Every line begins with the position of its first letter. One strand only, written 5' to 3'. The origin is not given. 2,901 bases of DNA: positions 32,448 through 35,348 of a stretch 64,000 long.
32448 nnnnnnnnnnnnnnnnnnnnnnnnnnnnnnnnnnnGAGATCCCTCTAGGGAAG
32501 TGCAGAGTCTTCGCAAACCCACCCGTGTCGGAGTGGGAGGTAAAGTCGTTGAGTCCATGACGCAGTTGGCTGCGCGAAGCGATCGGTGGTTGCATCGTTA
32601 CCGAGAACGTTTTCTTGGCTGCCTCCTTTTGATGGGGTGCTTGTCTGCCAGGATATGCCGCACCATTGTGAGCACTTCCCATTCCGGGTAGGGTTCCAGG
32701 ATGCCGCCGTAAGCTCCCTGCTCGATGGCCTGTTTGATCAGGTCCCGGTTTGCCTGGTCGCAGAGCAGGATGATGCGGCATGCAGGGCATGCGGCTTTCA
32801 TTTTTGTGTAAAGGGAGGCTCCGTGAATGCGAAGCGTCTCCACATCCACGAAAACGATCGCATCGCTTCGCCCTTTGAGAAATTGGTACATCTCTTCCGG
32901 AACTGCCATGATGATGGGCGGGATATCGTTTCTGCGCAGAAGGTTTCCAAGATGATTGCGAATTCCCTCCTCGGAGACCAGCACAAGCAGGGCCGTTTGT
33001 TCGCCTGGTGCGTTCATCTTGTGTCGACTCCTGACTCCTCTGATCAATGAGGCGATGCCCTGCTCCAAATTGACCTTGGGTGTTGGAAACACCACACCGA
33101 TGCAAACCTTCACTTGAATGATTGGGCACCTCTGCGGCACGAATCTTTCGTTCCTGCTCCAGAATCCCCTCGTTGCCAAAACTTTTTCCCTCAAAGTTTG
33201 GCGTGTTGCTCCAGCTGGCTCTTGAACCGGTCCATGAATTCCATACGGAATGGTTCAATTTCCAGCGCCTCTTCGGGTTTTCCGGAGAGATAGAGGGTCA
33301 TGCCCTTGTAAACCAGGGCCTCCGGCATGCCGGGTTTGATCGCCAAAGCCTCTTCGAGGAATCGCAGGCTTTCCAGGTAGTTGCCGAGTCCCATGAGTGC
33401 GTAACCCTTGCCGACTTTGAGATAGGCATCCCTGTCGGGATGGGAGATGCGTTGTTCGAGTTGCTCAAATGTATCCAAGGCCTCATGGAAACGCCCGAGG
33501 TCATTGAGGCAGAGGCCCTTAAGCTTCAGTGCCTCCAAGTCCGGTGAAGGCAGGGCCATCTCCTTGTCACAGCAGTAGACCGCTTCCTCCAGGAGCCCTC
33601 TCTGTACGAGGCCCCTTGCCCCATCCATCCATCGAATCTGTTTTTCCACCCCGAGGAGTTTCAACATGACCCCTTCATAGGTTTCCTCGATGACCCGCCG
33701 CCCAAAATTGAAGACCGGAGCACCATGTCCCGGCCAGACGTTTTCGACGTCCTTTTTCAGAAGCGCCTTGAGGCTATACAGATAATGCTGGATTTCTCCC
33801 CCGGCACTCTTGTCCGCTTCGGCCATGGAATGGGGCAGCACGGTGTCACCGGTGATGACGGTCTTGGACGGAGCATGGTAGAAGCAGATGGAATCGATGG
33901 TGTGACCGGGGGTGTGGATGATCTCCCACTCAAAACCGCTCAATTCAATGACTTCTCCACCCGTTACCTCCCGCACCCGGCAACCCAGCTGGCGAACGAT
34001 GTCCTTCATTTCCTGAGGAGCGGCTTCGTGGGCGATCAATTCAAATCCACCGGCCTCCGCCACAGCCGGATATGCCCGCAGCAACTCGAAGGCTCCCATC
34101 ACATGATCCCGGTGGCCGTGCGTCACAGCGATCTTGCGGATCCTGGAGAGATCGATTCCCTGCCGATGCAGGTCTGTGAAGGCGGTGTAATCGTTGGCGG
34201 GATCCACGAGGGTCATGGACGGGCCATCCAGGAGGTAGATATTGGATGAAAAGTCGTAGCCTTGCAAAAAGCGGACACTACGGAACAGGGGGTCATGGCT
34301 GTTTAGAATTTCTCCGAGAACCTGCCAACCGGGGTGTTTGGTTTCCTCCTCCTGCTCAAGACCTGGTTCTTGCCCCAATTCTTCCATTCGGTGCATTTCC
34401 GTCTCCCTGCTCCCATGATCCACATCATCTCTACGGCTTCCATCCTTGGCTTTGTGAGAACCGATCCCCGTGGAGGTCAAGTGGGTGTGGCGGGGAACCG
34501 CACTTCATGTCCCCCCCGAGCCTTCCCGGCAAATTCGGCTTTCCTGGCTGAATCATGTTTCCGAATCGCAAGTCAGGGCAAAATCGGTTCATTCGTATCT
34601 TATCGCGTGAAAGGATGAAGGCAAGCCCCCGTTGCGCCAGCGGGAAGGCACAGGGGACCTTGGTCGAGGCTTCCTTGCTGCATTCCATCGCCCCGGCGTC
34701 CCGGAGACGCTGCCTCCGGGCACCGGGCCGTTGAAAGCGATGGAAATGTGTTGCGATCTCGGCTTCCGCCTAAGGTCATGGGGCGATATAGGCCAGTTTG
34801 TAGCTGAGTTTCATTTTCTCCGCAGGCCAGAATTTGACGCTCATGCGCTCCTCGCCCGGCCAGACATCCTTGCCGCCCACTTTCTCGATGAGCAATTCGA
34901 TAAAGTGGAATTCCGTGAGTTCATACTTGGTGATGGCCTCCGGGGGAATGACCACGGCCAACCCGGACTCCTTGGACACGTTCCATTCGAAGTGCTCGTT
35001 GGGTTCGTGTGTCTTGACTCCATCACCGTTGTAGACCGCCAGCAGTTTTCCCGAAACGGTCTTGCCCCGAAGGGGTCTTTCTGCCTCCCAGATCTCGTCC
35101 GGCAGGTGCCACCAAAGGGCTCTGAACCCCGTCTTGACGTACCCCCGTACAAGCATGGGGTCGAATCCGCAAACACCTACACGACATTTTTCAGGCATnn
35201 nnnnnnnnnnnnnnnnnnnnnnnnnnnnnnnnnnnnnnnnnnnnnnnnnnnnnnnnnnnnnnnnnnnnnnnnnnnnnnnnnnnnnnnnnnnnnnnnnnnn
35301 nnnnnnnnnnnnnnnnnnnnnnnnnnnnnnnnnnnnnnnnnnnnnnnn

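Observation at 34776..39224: Six-gene operon: two translationally coupled family-III CoA-transferases plus four unrecognisable small proteins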

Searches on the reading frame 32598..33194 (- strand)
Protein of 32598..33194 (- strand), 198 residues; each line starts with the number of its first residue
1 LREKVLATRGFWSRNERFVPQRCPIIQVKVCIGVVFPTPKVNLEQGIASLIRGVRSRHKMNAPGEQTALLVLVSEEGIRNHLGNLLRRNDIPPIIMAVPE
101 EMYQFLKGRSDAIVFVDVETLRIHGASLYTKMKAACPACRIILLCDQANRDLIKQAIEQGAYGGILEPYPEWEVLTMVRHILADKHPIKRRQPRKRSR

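Call 7: search_protein_families(library=pfam, proteins=[window:32598-33194:-], max_evalue=0.001)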
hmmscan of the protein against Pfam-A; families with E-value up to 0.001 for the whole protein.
window:32598-33194:- (198 aa): 1 family
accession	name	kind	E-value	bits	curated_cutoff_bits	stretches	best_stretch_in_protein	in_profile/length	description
PF00072.30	Response_reg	-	5.9e-06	26.9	30.2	1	76-178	8-110/111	Response regulator receiver domain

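Call 49: search_protein_families(library=ncbifam, proteins=[window:32598-33194:-], max_evalue=0.001)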
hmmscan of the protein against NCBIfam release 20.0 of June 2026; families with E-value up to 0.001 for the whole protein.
window:32598-33194:- (198 aa): 5 families
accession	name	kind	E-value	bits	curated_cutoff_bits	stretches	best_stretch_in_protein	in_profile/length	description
NF053512.1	nitric_RR_NosR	exception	7.2e-07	28.6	400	1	70-187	2-120/422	response regulator c-di-GMP phosphodiesterase, NosR family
NF052445.1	RespRegMctR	equivalog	1.7e-06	27.6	300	1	108-183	45-120/205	two-component system response regulator MctR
NF045914.1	RespRegNblR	equivalog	9.6e-06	25.3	300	1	66-185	6-125/228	response regulator transcription factor NblR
TIGR01818.1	ntrC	equivalog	1.2e-05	24.4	558.6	1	72-189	4-121/463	nitrogen regulation protein NR(I)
NF006900.1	PRK09390.1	equivalog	3e-05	23.7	255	1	68-188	6-126/203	response regulator FixJ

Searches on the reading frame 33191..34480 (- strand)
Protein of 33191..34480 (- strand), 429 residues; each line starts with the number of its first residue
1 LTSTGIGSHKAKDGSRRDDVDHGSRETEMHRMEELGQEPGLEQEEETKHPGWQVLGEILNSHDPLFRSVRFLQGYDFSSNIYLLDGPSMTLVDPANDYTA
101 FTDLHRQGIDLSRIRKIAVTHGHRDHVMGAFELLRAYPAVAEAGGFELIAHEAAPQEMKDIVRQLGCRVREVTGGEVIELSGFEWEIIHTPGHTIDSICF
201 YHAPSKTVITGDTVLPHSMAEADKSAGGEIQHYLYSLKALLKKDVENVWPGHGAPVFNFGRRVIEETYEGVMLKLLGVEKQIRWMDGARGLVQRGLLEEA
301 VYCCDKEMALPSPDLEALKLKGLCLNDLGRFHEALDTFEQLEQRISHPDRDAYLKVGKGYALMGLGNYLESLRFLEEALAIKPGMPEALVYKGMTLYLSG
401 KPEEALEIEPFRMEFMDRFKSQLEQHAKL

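Call 7: search_protein_families(library=pfam, proteins=[window:33191-34480:-], max_evalue=0.001)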
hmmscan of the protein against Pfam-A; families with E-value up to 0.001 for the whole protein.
window:33191-34480:- (429 aa): 12 families
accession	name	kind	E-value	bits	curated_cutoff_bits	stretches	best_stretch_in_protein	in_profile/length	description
PF00753.33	Lactamase_B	-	3e-21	76.7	22.7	1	76-252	3-196/196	Metallo-beta-lactamase superfamily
PF00515.34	TPR_1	-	4.3e-11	42.6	27.8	0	316-340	2-26/34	Tetratricopeptide repeat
PF07719.23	TPR_2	-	1.7e-09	37.5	27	0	357-384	6-33/34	Tetratricopeptide repeat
PF12895.13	ANAPC3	-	9.5e-08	32.7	27.2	1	295-377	3-81/82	Anaphase-promoting complex, cyclosome, subunit 3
PF13432.12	TPR_16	-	1.6e-06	28.9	32.7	0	358-407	3-52/65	Tetratricopeptide repeat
PF13424.12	TPR_12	-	2.2e-06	28.2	30.1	0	318-382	6-75/77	Tetratricopeptide repeat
PF13371.12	TPR_9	-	1.2e-05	25.6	35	0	292-340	6-54/73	Tetratricopeptide repeat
PF14559.12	TPR_19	-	1.5e-05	25.7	25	1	362-408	1-47/68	Tetratricopeptide repeat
PF13181.12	TPR_8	-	4.4e-05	23.8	25.7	0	357-383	6-32/34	Tetratricopeptide repeat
PF12706.13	Lactamase_B_2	-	5.8e-05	23.2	27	1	91-191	4-109/200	Beta-lactamase superfamily domain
PF13428.12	TPR_14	-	0.00013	22.8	23.5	0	316-353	2-38/44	Tetratricopeptide repeat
PF13374.12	TPR_10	-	0.0005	20.4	27.5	0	359-381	9-31/42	Tetratricopeptide repeat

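Call 48: search_solved_structures(query=window:33194-34480:-, max_evalue=0.001)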
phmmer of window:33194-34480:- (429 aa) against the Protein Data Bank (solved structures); distinct sequences matched with E-value up to 0.001: 30.
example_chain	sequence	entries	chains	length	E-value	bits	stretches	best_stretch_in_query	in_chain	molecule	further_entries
9qhb_A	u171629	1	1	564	2.9e-12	49.3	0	290-414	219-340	Engineered tetratricopeptide repeat protein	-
4ad9_A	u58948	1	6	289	1.8e-10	43.4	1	79-262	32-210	BETA-LACTAMASE-LIKE PROTEIN 2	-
5orq_A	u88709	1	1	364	3.6e-10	42.4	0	289-408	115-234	cPPR-Telo1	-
4pjq_A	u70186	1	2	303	6.5e-10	41.6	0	289-408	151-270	Pentatricopeptide repeat protein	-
2xf4_A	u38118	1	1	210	8.5e-10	41.2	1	89-260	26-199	HYDROXYACYLGLUTATHIONE HYDROLASE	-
5orm_A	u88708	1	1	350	1.6e-09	40.2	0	289-408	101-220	cPPR-Telo1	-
6een_A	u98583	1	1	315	7.1e-09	38.1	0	289-408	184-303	Designer Pentatricopeptide Protein dPPR10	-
8bu0_A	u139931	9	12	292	1.7e-08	36.9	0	284-414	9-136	Consensus tetratricopeptide repeat protein | Crystal structure of an 8-repeat consensus TPR superhelix with Zinc. | Monomer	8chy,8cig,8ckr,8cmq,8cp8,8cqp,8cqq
4pjr_A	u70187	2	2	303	2.2e-08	36.5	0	289-408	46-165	Pentatricopeptide repeat protein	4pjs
6een_B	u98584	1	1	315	2.7e-08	36.2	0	290-408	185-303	Designer Pentatricopeptide Protein dPPR10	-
9qhc_A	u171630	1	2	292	3.7e-07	32.5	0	286-414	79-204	Engineered tetratricopeptide repeat protein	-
2zwr_A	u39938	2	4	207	4.1e-07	32.3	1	79-254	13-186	Metallo-beta-lactamase superfamily protein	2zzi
8ewo_A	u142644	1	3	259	5.3e-07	32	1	113-240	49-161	PA1813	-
4wn4_A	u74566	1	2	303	8.1e-07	31.4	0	289-408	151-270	Pentatricopeptide repeat protein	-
6rz0_A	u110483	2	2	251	1.3e-06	30.7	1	115-239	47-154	Hydroxyacylglutathione hydrolase GloB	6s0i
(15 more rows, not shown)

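Call 49: search_protein_families(library=ncbifam, proteins=[window:33194-34480:-], max_evalue=0.001)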
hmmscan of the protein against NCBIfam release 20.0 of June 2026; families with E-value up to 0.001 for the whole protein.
window:33194-34480:- (429 aa): 12 families
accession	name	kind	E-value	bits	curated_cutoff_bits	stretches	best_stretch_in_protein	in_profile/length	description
TIGR03413.1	GSH_gloB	equivalog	5.5e-15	55.4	200.8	1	81-216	12-130/248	hydroxyacylglutathione hydrolase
NF007597.0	PRK10241.1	equivalog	9.2e-09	34.9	421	1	115-216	47-131/251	hydroxyacylglutathione hydrolase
TIGR04558.1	SoxH_rel_PQQ_1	hypoth_equivalog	1.7e-06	27.3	300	1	113-255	71-216/285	quinoprotein relay system zinc metallohydrolase 1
TIGR04559.1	SoxH_rel_PQQ_2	hypoth_equivalog_domain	2.3e-06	27.3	280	1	113-259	67-219/283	quinoprotein relay system zinc metallohydrolase 2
NF047979.1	lactonase_AidB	equivalog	3e-06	26.7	360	1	99-199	79-190/271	AidB family quorum-quenching N-acyl homoserine lactonase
NF041804.1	MBL_fold_SolJ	exception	9.5e-06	25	350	1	91-253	33-179/224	solanimycin biosynthesis MBL-fold hydrolase SolJ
NF033105.1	bla_subclass_B3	equivalog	1.2e-05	24.7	240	1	105-203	53-156/257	subclass B3 metallo-beta-lactamase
TIGR02651.1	RNase_Z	equivalog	4.3e-05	22.7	292.95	1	104-140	42-78/302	ribonuclease Z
NF033088.2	bla_subclass_B1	equivalog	4.6e-05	23.2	200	1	68-255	20-203/217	subclass B1 metallo-beta-lactamase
NF053820.1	MBLfold_Strvi7410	exception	5.8e-05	22.7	525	0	169-261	155-262/343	Strvi_7410 family MBL fold metallo-hydrolase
NF012229.1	bla_class_B_core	domain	7.2e-05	23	100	1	84-201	21-137/139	metallo-beta-lactamase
NF000801.0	PRK00055.1-3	equivalog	8.5e-05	21.7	252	1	102-163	42-103/307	ribonuclease Z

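Call 58: search_protein_families(library=padloc, proteins=[window:33194-34480:-], max_evalue=0.01)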
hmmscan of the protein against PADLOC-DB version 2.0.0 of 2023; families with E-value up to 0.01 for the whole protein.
window:33194-34480:- (429 aa): 0 families

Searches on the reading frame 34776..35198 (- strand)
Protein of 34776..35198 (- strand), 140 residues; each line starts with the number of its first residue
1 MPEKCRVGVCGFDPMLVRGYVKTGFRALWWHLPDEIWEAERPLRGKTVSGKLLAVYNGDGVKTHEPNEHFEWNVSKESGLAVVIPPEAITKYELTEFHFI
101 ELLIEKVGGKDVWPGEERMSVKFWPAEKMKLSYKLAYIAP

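Call 3: search_protein_families(library=pfam, proteins=[window:34776-35198:-], max_evalue=1)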
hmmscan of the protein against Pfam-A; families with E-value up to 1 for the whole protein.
window:34776-35198:- (140 aa): 0 families

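Call 4: search_protein_families(library=ncbifam, proteins=[window:34776-35198:-], max_evalue=1)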
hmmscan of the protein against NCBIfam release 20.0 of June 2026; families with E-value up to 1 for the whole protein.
window:34776-35198:- (140 aa): 0 families

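Call 31: search_solved_structures(query=A2, max_evalue=10)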
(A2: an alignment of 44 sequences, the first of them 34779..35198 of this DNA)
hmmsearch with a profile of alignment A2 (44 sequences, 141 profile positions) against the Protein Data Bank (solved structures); distinct sequences matched with E-value up to 10: 0.

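Call 52: find_homologous_proteins(query=window:34779-35198:-, max_evalue=0.001)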
Query window:34779-35198:- (140 aa): 574 proteins with E <= 0.001 among 575 candidates; the best 120 are listed.
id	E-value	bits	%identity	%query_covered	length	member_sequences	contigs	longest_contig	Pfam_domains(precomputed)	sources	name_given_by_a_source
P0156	6.4e-92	323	99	100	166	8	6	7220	-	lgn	-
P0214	1.1e-79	283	87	100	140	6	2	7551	-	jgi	jgi:hypothetical protein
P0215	1.9e-78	279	86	100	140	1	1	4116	-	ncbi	-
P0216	2.3e-76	273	82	100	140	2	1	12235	-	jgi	jgi:hypothetical protein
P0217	5.2e-76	271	81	100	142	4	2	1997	-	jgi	-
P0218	7.7e-75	268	80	100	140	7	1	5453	-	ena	-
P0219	1.0e-72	261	81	99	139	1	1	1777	-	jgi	jgi:hypothetical protein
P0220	2.5e-72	260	76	100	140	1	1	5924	-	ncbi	-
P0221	6.0e-72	258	80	99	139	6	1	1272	-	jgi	-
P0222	6.3e-72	258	77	100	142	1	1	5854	-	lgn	-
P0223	1.8e-71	257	79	100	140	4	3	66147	-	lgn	-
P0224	8.4e-71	255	79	100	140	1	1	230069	-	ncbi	-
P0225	1.1e-66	241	78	99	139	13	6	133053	-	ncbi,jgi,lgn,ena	-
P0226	2.1e-66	240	75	99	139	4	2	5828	-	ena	-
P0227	1.4e-65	238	75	100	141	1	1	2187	-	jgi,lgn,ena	-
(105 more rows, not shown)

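Call 58: search_protein_families(library=padloc, proteins=[P0124, window:34779-35198:-], max_evalue=0.01)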
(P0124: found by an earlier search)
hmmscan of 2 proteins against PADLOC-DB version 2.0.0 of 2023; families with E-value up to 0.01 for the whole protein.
P0124 (161 aa): 0 families

window:34779-35198:- (140 aa): 0 families

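Call 67: search_protein_families(library=pfam, proteins=[L084:3-1298:+, L084:1757-1948:+, L085:8760-9323:+, L085:4526-4942:-, L085:8498-8728:+, P0356, P0367], max_evalue=0.01)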
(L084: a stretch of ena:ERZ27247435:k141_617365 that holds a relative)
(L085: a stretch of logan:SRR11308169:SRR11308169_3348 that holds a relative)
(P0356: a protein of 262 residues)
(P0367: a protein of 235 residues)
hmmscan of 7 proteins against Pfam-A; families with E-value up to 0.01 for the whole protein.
L084:3-1298:+ (431 aa): 1 family
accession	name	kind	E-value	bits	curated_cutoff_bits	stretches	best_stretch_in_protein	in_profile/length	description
PF02515.22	CoA_transf_3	-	2.7e-78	264.1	23.3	1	10-406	1-365/366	CoA-transferase family III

L084:1757-1948:+ (63 aa): 0 families

L085:8760-9323:+ (187 aa): 0 families

L085:4526-4942:- (138 aa): 0 families

L085:8498-8728:+ (76 aa): 0 families

P0356 (262 aa): 0 families

P0367 (235 aa): 1 family
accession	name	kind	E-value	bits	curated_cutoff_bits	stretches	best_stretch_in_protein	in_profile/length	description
PF06983.19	3-dmu-9_3-mt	-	8.9e-49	165.3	24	1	76-193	2-116/116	3-demethylubiquinone-9 3-methyltransferase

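Call 86: search_protein_families(library=ncbifam, proteins=[L090:11375-13045:+, L093:11907-13568:+, L093:13664-14416:+], max_evalue=1e-20)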
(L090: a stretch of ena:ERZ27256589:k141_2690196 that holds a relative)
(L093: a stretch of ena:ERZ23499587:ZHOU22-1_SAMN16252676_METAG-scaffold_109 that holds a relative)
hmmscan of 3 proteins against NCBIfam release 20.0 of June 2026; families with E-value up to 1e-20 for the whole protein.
L090:11375-13045:+ (557 aa): 76 families (the best 25 are shown)
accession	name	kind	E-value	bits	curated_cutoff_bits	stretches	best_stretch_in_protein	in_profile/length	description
NF004837.0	PRK06187.1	subfamily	1.5e-105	353.5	476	1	43-550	17-522/531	long-chain-fatty-acid--CoA ligase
NF003313.0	PRK04319.1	equivalog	2.5e-98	329.8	729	1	30-552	41-563/574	acetate--CoA ligase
TIGR02262.1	benz_CoA_lig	subfamily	4.2e-88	296.3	375.25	1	32-548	3-507/508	benzoate-CoA ligase family protein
NF047394.1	AcylCoAsynMbcS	equivalog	8e-88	295.3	850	1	57-552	39-522/525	acyl-CoA synthetase MbcS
NF006181.0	PRK08314.1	subfamily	5.3e-78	262.7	705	1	167-555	177-559/563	long-chain-fatty-acid--CoA ligase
NF053567.1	HBDA_AROS1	equivalog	2.1e-76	257.4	1000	1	31-548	11-517/523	3-hydroxybenzoate--CoA ligase HbdA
NF006182.0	PRK08316.1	subfamily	2.8e-76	257.1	663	1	43-551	20-518/523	fatty acyl-CoA synthetase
TIGR03098.1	ligase_PEP_1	hypoth_equivalog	6.4e-75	252.6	592.35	1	39-547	5-515/517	acyl-CoA ligase (AMP-forming), exosortase A system-associated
NF004114.0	PRK05605.1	equivalog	3.7e-74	250.1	766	1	169-550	191-569/575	long-chain-fatty-acid--CoA ligase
NF005702.0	PRK07514.1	subfamily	2.4e-72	244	558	1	55-550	25-500/506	malonyl-CoA synthase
NF005220.0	PRK06710.1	equivalog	1.1e-70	238.4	1116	1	192-550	203-553/563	long-chain-fatty-acid--CoA ligase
NF005947.1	PRK08008.1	equivalog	4.1e-69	233.5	651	1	59-546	37-517/518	crotonobetaine/carnitine-CoA ligase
NF001208.0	PRK00174.1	subfamily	1.1e-67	228.8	657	1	31-548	76-618/649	acetate--CoA ligase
TIGR02188.1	Ac_CoA_lig_AcsA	equivalog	4.3e-67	226.8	724.95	1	36-548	60-603/629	acetate--CoA ligase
NF005863.0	PRK07798.1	subfamily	5e-67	226.7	543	1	41-541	11-522/540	acyl-CoA synthetase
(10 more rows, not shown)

L093:11907-13568:+ (554 aa): 76 families (the best 25 are shown)
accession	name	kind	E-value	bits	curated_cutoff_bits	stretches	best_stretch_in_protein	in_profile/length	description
NF004837.0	PRK06187.1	subfamily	2.7e-108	362.5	476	1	35-549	11-523/531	long-chain-fatty-acid--CoA ligase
NF003313.0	PRK04319.1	equivalog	1.1e-90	304.6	729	1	29-548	41-561/574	acetate--CoA ligase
NF006181.0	PRK08314.1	subfamily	4.6e-89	299.2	705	1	47-551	38-557/563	long-chain-fatty-acid--CoA ligase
NF047394.1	AcylCoAsynMbcS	equivalog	4.5e-83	279.6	850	1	28-551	9-523/525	acyl-CoA synthetase MbcS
TIGR02262.1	benz_CoA_lig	subfamily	5.4e-83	279.4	375.25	1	31-546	3-507/508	benzoate-CoA ligase family protein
NF004114.0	PRK05605.1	equivalog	1e-78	265.1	766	1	170-546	193-567/575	long-chain-fatty-acid--CoA ligase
NF005702.0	PRK07514.1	subfamily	2.5e-75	253.7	558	1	48-549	18-501/506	malonyl-CoA synthase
NF001208.0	PRK00174.1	subfamily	1.1e-74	251.9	657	1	30-549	76-621/649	acetate--CoA ligase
NF006182.0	PRK08316.1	subfamily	1.9e-74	251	663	1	47-547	25-516/523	fatty acyl-CoA synthetase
TIGR02188.1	Ac_CoA_lig_AcsA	equivalog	1.5e-72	244.8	724.95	1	30-547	55-604/629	acetate--CoA ligase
TIGR03098.1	ligase_PEP_1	hypoth_equivalog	2.5e-72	244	592.35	1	45-545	12-515/517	acyl-CoA ligase (AMP-forming), exosortase A system-associated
NF053567.1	HBDA_AROS1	equivalog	1e-68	232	1000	1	31-548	12-519/523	3-hydroxybenzoate--CoA ligase HbdA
NF005220.0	PRK06710.1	equivalog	5.7e-66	222.8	1116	1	192-551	204-556/563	long-chain-fatty-acid--CoA ligase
NF004822.0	PRK06178.1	equivalog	6.1e-64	216.6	782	1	43-541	47-560/571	acyl-CoA synthetase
NF005947.1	PRK08008.1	equivalog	7.3e-62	209.6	651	1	57-542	36-515/518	crotonobetaine/carnitine-CoA ligase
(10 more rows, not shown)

L093:13664-14416:+ (251 aa): 0 families

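Call 116: search_protein_families(library=phrogs, proteins=[P0124, window:34779-35198:-], max_evalue=0.01)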
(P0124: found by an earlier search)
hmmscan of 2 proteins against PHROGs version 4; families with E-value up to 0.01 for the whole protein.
P0124 (161 aa): 0 families

window:34779-35198:- (140 aa): 0 families
